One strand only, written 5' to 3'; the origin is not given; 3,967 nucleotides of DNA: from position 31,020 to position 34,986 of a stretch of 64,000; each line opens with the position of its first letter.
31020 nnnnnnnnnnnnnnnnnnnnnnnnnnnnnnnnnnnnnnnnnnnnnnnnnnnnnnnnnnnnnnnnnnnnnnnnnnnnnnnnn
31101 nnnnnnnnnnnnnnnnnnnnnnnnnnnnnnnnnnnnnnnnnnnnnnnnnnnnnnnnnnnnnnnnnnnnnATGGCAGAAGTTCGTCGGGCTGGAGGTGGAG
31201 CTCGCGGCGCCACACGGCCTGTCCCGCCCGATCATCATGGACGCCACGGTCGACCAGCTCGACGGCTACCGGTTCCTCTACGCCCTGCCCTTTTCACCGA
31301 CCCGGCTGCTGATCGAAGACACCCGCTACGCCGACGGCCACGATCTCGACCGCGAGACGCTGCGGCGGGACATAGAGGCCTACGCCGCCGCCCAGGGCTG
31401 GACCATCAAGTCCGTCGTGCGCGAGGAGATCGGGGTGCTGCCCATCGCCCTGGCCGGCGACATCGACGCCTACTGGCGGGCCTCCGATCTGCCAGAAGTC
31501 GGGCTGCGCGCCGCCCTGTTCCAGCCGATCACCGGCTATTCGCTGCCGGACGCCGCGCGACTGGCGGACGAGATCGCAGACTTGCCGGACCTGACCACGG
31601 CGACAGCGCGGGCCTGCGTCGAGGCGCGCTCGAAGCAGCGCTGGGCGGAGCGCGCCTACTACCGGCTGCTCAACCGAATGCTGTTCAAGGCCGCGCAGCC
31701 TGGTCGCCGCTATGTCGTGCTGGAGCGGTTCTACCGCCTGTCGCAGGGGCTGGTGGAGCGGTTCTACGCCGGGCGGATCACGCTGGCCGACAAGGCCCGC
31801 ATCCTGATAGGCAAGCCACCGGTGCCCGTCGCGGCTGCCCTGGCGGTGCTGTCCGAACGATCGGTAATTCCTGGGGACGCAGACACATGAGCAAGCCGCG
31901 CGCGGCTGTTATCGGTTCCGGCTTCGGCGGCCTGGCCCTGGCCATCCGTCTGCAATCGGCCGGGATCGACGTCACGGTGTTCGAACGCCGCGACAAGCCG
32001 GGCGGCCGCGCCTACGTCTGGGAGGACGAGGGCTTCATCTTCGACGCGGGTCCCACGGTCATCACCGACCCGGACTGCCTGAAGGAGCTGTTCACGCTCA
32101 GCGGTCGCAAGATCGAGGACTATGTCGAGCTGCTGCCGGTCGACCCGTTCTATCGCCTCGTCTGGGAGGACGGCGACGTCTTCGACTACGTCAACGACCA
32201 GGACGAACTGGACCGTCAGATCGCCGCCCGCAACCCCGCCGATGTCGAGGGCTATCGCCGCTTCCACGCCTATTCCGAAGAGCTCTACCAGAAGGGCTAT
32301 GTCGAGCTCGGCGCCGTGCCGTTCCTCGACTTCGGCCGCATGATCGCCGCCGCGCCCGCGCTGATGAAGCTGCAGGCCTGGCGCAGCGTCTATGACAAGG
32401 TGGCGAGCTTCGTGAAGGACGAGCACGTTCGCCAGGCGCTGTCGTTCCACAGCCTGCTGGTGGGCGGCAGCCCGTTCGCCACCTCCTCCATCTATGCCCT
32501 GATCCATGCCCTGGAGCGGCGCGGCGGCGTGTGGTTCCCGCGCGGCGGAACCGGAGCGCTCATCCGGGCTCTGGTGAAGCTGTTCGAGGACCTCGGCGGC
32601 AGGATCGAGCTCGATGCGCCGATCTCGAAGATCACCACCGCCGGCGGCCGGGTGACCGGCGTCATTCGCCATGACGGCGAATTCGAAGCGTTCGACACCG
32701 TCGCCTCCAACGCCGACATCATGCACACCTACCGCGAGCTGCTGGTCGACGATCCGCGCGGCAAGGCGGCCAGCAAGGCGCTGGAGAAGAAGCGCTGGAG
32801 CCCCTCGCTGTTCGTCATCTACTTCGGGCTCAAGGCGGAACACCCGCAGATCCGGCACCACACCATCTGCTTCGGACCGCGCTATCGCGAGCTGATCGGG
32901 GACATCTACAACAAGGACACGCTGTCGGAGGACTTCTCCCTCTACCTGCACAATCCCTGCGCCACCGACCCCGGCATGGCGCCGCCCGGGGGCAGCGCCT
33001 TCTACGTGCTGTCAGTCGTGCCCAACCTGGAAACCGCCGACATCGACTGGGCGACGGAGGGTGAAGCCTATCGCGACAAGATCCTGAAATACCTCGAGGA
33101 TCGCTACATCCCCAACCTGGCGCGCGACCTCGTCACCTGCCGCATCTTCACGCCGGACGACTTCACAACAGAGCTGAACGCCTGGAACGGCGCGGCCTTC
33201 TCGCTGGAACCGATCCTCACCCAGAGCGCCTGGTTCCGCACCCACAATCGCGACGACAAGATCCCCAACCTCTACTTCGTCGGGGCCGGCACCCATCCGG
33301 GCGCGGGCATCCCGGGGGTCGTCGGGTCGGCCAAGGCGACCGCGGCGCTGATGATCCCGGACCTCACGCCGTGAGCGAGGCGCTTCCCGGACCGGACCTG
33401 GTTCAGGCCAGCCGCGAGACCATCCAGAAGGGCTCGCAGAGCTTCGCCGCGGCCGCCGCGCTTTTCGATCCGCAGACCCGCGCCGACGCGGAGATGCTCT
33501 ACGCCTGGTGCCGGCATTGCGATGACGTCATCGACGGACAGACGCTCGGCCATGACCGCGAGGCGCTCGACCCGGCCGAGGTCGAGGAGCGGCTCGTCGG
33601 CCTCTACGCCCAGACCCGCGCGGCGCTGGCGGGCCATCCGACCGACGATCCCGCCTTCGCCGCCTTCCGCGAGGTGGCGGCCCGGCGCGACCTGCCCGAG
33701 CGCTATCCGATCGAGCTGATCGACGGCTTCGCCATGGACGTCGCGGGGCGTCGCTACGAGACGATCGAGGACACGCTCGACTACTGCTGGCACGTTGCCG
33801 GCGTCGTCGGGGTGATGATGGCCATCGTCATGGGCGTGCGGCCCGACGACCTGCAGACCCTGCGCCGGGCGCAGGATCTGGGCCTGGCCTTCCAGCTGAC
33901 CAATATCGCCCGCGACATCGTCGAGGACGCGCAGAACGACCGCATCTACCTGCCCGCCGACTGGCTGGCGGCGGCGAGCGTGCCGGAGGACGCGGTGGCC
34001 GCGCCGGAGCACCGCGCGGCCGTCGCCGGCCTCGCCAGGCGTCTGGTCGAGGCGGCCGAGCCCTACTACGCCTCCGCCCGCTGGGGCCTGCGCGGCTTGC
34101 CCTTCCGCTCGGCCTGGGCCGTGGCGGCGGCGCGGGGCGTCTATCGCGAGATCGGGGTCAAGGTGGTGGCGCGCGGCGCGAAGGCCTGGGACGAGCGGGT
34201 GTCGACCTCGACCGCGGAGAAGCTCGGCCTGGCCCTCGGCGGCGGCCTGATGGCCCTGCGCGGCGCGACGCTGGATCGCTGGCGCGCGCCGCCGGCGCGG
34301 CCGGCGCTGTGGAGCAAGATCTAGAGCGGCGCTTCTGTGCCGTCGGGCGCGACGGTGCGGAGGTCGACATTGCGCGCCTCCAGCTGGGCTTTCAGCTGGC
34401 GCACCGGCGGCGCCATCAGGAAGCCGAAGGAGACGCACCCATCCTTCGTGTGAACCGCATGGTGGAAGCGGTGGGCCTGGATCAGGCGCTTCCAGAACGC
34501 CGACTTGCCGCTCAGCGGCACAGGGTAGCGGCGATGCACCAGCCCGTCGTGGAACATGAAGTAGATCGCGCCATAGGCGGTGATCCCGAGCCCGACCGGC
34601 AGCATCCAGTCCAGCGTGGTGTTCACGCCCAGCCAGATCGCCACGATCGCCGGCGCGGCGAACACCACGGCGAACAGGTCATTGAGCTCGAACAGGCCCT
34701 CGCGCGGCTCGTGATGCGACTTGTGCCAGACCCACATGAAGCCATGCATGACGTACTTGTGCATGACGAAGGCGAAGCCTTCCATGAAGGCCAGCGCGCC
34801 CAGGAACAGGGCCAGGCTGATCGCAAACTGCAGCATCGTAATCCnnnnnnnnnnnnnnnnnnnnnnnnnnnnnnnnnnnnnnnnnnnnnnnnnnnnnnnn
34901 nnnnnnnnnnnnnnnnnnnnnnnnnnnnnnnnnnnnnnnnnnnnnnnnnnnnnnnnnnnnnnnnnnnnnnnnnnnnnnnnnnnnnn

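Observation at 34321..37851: ABC-2 exporter translationally locked between crtE and crtZ: candidate carotenoid trafficking system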

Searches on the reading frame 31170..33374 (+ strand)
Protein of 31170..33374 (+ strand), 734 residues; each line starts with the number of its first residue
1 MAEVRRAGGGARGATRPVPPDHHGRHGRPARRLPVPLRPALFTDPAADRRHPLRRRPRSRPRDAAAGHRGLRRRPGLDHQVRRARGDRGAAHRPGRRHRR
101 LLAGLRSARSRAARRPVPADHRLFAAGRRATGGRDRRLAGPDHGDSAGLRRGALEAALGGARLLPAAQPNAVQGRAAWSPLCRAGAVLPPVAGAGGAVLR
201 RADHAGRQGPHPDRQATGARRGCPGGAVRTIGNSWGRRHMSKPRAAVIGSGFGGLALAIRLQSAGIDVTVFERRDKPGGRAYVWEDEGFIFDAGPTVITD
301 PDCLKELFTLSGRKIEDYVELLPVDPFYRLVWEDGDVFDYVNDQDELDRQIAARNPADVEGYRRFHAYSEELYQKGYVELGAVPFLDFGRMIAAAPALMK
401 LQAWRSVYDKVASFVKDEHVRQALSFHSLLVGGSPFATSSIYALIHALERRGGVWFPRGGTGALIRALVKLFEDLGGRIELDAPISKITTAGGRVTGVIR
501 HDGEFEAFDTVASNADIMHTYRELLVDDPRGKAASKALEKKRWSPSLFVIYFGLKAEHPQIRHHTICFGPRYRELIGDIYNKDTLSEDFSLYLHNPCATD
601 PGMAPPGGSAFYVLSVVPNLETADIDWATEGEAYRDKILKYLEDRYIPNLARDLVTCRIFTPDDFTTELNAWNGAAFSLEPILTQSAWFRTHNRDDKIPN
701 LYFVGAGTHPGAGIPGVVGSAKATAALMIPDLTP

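Call 6: search_protein_families(library=pfam, proteins=[window:31170-33374:+])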
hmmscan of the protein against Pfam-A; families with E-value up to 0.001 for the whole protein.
window:31170-33374:+ (734 aa): 6 families
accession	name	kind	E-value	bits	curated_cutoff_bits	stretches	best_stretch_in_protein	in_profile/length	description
PF01593.30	Amino_oxidase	-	3.1e-53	182.1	19.8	1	253-729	2-443/443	Flavin containing amine oxidoreductase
PF13450.12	NAD_binding_8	-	2.8e-16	60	21.9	1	247-307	1-64/68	NAD(P)-binding Rossmann-like domain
PF01266.30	DAO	-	4.1e-12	46.7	27.9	1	245-510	2-197/353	FAD dependent oxidoreductase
PF00070.33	Pyr_redox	-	2.3e-05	25.3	22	1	244-278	1-35/82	Pyridine nucleotide-disulphide oxidoreductase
PF00890.30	FAD_binding_2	-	8.8e-05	22.3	20.4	1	246-281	3-37/414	FAD binding domain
PF07992.20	Pyr_redox_2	-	0.00015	21.7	26.1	1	245-277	3-177/291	Pyridine nucleotide-disulphide oxidoreductase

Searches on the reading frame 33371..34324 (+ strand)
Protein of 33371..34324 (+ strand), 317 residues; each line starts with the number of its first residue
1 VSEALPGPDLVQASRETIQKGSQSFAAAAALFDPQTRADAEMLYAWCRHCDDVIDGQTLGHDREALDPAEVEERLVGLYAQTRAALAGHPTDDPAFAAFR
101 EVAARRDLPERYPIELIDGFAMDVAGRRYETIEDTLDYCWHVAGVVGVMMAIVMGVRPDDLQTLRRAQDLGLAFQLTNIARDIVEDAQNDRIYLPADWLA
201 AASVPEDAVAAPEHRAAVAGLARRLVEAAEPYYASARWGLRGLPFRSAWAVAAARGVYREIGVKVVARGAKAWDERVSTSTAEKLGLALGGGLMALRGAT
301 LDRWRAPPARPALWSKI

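Call 6: search_protein_families(library=pfam, proteins=[window:33371-34324:+])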
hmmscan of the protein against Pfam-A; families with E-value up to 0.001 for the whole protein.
window:33371-34324:+ (317 aa): 1 family
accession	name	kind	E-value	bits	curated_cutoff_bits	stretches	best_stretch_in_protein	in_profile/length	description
PF00494.24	SQS_PSY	-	1.6e-68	231.7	26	1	19-281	2-261/263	Squalene/phytoene synthase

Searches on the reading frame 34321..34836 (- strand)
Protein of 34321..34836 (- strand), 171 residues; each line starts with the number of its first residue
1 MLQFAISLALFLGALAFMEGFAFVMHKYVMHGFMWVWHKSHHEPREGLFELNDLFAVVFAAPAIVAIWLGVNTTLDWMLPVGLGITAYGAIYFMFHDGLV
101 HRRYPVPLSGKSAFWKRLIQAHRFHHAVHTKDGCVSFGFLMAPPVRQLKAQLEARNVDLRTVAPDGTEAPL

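Call 6: search_protein_families(library=pfam, proteins=[window:34321-34836:-])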
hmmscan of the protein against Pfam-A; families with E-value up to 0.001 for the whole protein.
window:34321-34836:- (171 aa): 0 families

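Call 7: search_protein_families(library=ncbifam, proteins=[window:34321-34836:-], max_evalue=0.01)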
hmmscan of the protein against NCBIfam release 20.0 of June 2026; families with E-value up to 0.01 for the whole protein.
window:34321-34836:- (171 aa): 0 families

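Call 76: search_protein_families(library=pfam, proteins=[window:34321-34836:-], max_evalue=10)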
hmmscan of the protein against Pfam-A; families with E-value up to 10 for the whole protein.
window:34321-34836:- (171 aa): 1 family
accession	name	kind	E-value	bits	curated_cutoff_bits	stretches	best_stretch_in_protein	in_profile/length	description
PF20990.2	DUF2207_C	-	1.2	9.3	33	1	40-103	129-192/247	Predicted membrane protein (DUF2207) C-terminal domain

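Call 77: search_dna_similar(query=window:34321-34836:-, collection=plasmids, mode=protein, max_rows=12, max_evalue=1e-10)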
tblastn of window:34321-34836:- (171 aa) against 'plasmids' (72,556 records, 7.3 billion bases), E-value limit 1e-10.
Records with a match: 109; places in all: 109; records where one place covers at least 80% of the query: 109.
Best place of each record, by identity: <60% 109.
By first word of the organism name: Pantoea 95; Paracoccus 5; Comamonas 2; Streptomyces 1; Sphingomonas 1; Pseudomonas 1; Enterobacter 1; Acinetobacter 1; Comamonadaceae 1; Neorhizobium 1.
By predicted mobility (MOB-suite, as given by PLSDB): non-mobilizable 109.
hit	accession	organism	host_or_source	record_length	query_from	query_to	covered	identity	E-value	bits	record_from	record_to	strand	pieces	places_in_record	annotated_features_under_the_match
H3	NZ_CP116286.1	Pantoea stewartii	plant metagenome,Brazil nut tree leaves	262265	1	169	99%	49.4%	3e-36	139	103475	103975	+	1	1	sterol desaturase family protein | crtB: 15-cis-phytoene synthase CrtB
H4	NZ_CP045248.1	Pantoea sp. JZ2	Tribulus terrestris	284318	1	169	99%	49.4%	3e-36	139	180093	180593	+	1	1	sterol desaturase family protein | crtB: 15-cis-phytoene synthase CrtB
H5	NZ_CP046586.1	Pantoea stewartii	sugar cane YZ08-1095,whole organism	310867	1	169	99%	49.4%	3e-36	139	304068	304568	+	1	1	sterol desaturase family protein | crtB: 15-cis-phytoene synthase CrtB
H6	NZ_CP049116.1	Pantoea stewartii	Dracaena sanderiana,cell ...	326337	1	169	99%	49.4%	3e-36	139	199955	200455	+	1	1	sterol desaturase family protein | crtB: 15-cis-phytoene synthase CrtB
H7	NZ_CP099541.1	Pantoea stewartii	Oryza sativa,cell culture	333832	1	169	99%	49.4%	3e-36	139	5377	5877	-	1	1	sterol desaturase family protein | crtB: 15-cis-phytoene synthase CrtB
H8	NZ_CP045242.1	Pantoea sp. JZ29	Euphorbia granulata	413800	1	169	99%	49.4%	3e-36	139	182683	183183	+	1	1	sterol desaturase family protein | crtB: 15-cis-phytoene synthase CrtB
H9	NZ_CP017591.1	Pantoea stewartii subsp. stewartii DC283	Zea mays,Strain was received from ...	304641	1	165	96%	50.6%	4e-36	139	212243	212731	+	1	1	sterol desaturase family protein | crtB: 15-cis-phytoene synthase CrtB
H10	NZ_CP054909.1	Pantoea ananatis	-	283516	1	156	91%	53.5%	3e-36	139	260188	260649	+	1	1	sterol desaturase family protein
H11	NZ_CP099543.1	Pantoea ananatis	Oryza sativa,cell culture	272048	1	156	91%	53.5%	3e-36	139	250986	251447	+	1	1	sterol desaturase family protein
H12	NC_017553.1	Pantoea ananatis PA13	-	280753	1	156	91%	53.5%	4e-36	139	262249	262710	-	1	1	sterol desaturase family protein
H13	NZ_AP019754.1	Pantoea ananatis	Homo sapiens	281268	1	156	91%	53.5%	4e-36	139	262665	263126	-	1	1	sterol desaturase family protein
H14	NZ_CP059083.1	Pantoea ananatis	Allium cepa,onion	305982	1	156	91%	53.5%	4e-36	139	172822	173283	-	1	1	sterol desaturase family protein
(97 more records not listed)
